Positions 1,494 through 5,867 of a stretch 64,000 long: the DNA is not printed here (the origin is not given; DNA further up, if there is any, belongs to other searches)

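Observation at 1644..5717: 1357-aa giant protein with effector-like modular architecture, divergent from two secreted proteins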

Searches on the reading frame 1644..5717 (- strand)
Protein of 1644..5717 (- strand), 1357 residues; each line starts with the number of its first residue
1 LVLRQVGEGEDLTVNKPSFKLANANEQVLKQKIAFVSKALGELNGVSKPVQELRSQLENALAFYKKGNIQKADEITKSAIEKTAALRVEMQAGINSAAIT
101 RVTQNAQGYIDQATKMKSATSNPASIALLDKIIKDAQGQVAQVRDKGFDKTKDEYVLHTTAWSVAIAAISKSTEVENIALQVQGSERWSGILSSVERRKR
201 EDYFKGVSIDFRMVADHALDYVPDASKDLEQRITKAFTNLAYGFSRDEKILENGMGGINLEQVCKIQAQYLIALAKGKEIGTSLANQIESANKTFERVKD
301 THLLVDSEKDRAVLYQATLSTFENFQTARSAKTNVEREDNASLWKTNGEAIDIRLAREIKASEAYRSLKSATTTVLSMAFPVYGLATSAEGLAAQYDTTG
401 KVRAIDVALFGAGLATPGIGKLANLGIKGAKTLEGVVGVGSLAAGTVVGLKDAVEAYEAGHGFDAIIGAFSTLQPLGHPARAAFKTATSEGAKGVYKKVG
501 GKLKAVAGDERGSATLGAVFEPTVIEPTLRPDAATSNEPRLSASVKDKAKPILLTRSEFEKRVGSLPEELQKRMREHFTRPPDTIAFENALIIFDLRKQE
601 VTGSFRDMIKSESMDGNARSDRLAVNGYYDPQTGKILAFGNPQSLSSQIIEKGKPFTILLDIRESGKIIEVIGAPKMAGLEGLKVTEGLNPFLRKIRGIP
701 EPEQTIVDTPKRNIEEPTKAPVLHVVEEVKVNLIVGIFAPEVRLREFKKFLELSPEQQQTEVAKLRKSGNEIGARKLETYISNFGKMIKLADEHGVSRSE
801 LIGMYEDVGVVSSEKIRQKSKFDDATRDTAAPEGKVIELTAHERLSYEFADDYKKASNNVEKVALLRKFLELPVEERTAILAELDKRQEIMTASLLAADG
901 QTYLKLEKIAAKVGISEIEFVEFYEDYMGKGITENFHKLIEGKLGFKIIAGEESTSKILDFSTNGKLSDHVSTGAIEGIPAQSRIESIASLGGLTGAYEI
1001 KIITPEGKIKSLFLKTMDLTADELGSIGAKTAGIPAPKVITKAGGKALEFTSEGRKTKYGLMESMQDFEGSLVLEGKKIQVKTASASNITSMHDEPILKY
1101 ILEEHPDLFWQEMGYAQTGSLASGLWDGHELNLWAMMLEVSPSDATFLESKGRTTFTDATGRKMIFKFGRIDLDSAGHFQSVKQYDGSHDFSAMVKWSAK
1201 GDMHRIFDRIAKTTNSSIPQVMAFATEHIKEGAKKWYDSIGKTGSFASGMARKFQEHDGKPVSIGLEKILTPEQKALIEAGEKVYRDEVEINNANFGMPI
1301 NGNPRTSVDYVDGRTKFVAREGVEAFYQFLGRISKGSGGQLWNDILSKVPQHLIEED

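Call 5: search_protein_families(library=pfam, proteins=[window:1644-5717:-], max_evalue=0.1)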
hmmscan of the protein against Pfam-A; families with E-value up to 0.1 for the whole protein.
window:1644-5717:- (1357 aa): 0 families

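Call 8: find_homologous_proteins(query=window:1644-5717:-)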
Query window:1644-5717:- (1357 aa): 1 proteins with E <= 0.001 among 8000 candidates.
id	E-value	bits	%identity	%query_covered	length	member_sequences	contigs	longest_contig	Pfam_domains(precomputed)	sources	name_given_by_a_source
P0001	0.0e+0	2979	100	100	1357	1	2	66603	-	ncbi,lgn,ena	ncbi:MAG: hypothetical protein AABX38_06325 [Candidatus Micrarchaeota archaeon]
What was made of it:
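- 1644..5717 (-): Giant ORF, 1357 aa, TTG start (stop codon 1644-1646). Identical to the NCBI MAG protein AABX38_06325, Candidatus Micrarchaeota (call 8).
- Checked: NCBI annotates the identical 1357-aa product (call 8).
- Tried and rejected: The whole protein found only itself (call 8).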

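Call 9: search_solved_structures(query=window:1644-5717:-, max_evalue=1)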
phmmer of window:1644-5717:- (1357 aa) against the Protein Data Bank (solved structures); distinct sequences matched with E-value up to 1: 0.

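Call 11: search_protein_families(library=ncbifam, proteins=[window:1644-5717:-], max_evalue=1)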
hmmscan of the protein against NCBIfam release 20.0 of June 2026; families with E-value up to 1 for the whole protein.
window:1644-5717:- (1357 aa): 0 families

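Call 12: search_protein_families(library=phrogs, proteins=[window:1644-5717:-], max_evalue=1)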
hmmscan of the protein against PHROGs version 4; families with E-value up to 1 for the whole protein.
window:1644-5717:- (1357 aa): 4 families
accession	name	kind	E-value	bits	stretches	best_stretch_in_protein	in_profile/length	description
phrog_12250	-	unknown function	0.11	14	1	431-481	21-70/97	-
phrog_1000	-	unknown function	0.18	12.3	1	265-346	67-151/280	-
phrog_13329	-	unknown function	0.32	12.1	1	297-321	27-51/55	-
phrog_28656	-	unknown function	0.63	10.8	1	114-181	34-100/154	-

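Call 27: search_protein_representatives(protein=window:1647-5246:-)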
Query: 1200 residues. Proteins with E-value up to 0.001 (for the whole library): 64; up to 1e-10: 55; up to 1e-30: 19. The best 64 are listed.
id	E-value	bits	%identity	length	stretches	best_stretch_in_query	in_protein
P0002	1.7e-99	350.6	97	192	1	161-344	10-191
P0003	4.3e-73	263.2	33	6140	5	817-1160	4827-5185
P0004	6.5e-69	249.4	35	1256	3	3-336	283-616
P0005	9.7e-67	242.2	34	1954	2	819-1123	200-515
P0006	1.3e-65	238.4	40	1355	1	819-1186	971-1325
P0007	8.9e-62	225.8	37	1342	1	824-1188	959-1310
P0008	4.1e-56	207.0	36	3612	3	808-1192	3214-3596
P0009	1.2e-53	198.8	35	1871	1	810-1191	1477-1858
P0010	3.9e-42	160.7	30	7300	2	813-1158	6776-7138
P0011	9.0e-42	159.5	36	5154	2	788-1123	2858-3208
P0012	7.3e-37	143.3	35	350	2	929-1192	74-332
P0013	7.3e-37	143.3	36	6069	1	817-1160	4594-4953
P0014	2.6e-36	141.5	38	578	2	829-1052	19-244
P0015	1.2e-35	139.3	32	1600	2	816-1162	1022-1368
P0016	2.1e-34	135.1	37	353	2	877-1058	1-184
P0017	7.3e-34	133.3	36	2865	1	786-1162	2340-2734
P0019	4.2e-31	124.2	31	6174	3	854-1166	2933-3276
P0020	6.6e-31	123.5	33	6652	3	823-1025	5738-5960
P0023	4.3e-28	114.2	33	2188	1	808-1160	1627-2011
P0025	4.4e-27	110.9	33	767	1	4-329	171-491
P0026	4.0e-26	107.7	33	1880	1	4-328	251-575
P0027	6.3e-26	107.0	31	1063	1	3-332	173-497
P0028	8.8e-26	106.6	29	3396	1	810-1163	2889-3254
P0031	2.6e-25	105.0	50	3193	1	392-536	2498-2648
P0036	3.0e-20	88.2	39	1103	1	371-544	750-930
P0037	3.5e-19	84.7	31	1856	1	4-323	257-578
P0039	1.1e-18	83.0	31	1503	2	3-332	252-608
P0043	1.6e-17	79.2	31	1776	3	377-542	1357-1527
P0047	4.4e-16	74.5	37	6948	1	382-544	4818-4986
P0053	1.7e-14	69.2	31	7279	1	854-1065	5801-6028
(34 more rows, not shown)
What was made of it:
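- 1644..5717 (-): 64 relatives in the exhaustive HMMER search (call 27).
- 64 relatives, 55 of them at E <= 1e-10 (call 27).
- Tried and rejected: The exhaustive HMMER search was needed (call 27).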

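Call 38: list_cluster_members(proteins=[P0004, P0006, P0007, P0003, P0010, P0008, P0009, P0025, P0031, P0036])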
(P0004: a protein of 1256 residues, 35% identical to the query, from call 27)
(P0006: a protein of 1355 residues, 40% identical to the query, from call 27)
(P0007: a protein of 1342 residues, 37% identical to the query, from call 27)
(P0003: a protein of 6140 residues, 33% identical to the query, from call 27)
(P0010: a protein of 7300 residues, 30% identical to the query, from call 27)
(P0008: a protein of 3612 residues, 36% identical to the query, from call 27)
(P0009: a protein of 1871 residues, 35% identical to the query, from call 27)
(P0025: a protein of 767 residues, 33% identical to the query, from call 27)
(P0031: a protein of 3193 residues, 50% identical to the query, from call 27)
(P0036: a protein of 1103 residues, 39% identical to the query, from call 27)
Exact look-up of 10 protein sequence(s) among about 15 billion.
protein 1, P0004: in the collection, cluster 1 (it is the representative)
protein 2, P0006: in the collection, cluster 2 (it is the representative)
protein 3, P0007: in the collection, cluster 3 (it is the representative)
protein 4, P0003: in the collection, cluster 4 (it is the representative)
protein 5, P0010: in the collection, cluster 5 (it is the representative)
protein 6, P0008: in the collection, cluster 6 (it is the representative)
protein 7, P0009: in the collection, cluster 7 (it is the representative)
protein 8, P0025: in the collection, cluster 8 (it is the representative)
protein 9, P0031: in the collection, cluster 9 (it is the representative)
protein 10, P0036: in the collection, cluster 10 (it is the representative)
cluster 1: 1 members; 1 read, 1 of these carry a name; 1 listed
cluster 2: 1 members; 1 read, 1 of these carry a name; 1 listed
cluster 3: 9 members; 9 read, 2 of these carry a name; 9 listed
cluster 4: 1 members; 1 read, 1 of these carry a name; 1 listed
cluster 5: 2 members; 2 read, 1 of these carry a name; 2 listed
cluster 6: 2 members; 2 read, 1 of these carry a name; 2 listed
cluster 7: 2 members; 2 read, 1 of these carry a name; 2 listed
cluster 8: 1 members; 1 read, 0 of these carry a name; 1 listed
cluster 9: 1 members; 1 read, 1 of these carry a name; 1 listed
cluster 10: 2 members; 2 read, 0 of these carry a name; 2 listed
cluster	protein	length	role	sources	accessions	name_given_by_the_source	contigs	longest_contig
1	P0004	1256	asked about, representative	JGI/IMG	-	hypothetical protein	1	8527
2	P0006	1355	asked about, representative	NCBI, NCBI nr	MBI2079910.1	hypothetical protein HYT84_04030 [Candidatus Micrarchaeota archaeon] | hypothetical protein [Candidatus Micrarchaeota archaeon]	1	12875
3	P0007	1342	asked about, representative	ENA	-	-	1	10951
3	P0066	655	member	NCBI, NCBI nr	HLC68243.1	MAG TPA: hypothetical protein VJH24_00250, partial [Candidatus Bilamarchaeaceae archaeon] | hypothetical protein [Candidatus Bilamarchaeaceae archaeon]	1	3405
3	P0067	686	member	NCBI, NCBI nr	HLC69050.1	MAG TPA: hypothetical protein VJH24_04385, partial [Candidatus Bilamarchaeaceae archaeon] | hypothetical protein [Candidatus Bilamarchaeaceae archaeon]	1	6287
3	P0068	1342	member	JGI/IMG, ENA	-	-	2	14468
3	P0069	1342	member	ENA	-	-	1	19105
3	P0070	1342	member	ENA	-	-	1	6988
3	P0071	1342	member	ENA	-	-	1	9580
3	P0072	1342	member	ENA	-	-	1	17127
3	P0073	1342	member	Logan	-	-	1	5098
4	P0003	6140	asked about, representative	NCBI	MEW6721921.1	MAG: hypothetical protein AB1324_01525 [Candidatus Micrarchaeota archaeon]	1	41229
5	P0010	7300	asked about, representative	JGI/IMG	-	hypothetical protein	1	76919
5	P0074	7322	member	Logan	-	-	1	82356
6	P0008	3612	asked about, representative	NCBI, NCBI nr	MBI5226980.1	hypothetical protein HY988_00195 [Candidatus Micrarchaeota archaeon] | hypothetical protein [Candidatus Micrarchaeota archaeon]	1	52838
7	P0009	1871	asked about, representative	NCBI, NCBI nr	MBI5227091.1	hypothetical protein HY988_00750 [Candidatus Micrarchaeota archaeon] | hypothetical protein [Candidatus Micrarchaeota archaeon]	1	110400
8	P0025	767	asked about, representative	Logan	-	-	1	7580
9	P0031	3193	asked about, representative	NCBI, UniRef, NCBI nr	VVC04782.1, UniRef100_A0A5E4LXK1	Calcineurin-like phosphoesterase [Candidatus Bilamarchaeum dharawalense] | Calcineurin-like phosphoesterase n=1 Tax=Candidatus Bilamarchaeum dharawalense ...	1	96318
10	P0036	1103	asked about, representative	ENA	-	-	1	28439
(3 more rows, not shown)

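Call 40: search_protein_families(library=pfam, proteins=[P0031, P0008, P0009, P0036], max_evalue=0.001)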
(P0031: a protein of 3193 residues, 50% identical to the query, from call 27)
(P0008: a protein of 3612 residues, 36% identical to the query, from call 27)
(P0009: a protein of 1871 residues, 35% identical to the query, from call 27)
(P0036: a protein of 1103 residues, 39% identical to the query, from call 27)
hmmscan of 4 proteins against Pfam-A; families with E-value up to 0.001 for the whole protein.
P0031 (3193 aa): 1 family
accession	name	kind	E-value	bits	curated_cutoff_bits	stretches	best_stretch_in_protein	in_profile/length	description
PF00149.33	Metallophos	-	3.1e-08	34.7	21.5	1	1847-1957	3-82/191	Calcineurin-like phosphoesterase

P0008 (3612 aa): 0 families

P0009 (1871 aa): 0 families

P0036 (1103 aa): 0 families
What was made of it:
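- P0031 has a Metallophos domain (call 40).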

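Call 50: find_encoding_contigs(protein=P0006, flank=10000, max_places=3)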
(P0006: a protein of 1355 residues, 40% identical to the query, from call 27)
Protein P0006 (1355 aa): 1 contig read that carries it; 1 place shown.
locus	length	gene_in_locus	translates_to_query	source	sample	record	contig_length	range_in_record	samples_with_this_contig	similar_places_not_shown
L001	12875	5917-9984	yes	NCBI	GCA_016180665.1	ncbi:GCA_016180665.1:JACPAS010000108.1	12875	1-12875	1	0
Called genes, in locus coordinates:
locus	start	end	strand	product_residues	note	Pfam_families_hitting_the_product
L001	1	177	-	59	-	?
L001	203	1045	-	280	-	PF06550:SPP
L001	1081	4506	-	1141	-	PF14551:MCM_N (weak), PF17207:MCM_OB, PF00493:MCM, PF14890:Intein_splicing, PF14528:LAGLIDADG_3, PF01381:HTH_3 (weak), PF00493:MCM, PF17855:MCM_lid, +1 more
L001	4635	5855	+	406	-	PF01676:Metalloenzyme, PF10143:PhosphMutase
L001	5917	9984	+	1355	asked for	-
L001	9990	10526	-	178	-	-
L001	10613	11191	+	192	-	-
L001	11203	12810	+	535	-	-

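Call 52: find_encoding_contigs(protein=P0007, flank=10000, max_places=4)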
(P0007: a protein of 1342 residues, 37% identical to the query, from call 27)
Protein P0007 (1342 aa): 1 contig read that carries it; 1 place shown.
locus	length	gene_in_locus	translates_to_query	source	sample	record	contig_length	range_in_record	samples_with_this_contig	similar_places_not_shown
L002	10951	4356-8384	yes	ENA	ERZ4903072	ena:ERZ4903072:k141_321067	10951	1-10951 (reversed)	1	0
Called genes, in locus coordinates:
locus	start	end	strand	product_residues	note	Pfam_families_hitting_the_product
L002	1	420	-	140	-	?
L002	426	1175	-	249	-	-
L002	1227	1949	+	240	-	PF01757:Acyl_transf_3 (faint), PF07786:HGSNAT_cat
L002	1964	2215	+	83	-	PF26688:RHH_12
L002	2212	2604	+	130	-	PF10130:PIN_2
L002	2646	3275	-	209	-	PF00092:VWA, PF13519:VWA_2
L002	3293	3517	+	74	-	-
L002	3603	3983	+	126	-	-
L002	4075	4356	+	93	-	-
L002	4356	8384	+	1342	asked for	-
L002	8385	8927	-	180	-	-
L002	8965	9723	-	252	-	-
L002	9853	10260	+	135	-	-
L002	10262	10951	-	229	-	?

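Call 54: find_encoding_contigs(protein=P0004, flank=10000, max_places=3)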
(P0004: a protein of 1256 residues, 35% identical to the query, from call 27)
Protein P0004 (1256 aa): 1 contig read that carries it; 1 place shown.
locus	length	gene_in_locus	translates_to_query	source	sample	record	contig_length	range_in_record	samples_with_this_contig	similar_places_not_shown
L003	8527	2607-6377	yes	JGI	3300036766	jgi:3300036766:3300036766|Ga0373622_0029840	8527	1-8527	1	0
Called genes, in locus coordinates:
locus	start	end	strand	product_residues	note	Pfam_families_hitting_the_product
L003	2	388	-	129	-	?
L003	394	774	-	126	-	-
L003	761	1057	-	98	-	-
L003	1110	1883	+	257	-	PF00702:Hydrolase, PF13344:Hydrolase_6, PF13419:HAD_2, PF13242:Hydrolase_like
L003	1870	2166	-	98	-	-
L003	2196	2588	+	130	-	-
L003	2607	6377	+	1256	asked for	-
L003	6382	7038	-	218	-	-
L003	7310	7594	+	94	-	-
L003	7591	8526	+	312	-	?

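Call 55: find_encoding_contigs(protein=P0026, flank=6000, max_places=2)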
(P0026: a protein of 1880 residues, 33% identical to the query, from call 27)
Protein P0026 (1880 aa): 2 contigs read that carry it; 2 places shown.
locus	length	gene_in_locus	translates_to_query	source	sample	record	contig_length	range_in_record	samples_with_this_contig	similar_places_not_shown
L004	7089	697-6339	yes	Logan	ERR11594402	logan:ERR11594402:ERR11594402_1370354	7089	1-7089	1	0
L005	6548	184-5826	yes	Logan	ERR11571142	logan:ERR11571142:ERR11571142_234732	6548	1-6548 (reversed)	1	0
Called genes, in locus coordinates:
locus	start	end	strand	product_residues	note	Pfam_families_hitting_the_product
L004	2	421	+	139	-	?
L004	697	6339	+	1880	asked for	-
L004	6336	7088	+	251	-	?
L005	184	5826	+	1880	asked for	-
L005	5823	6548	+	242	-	?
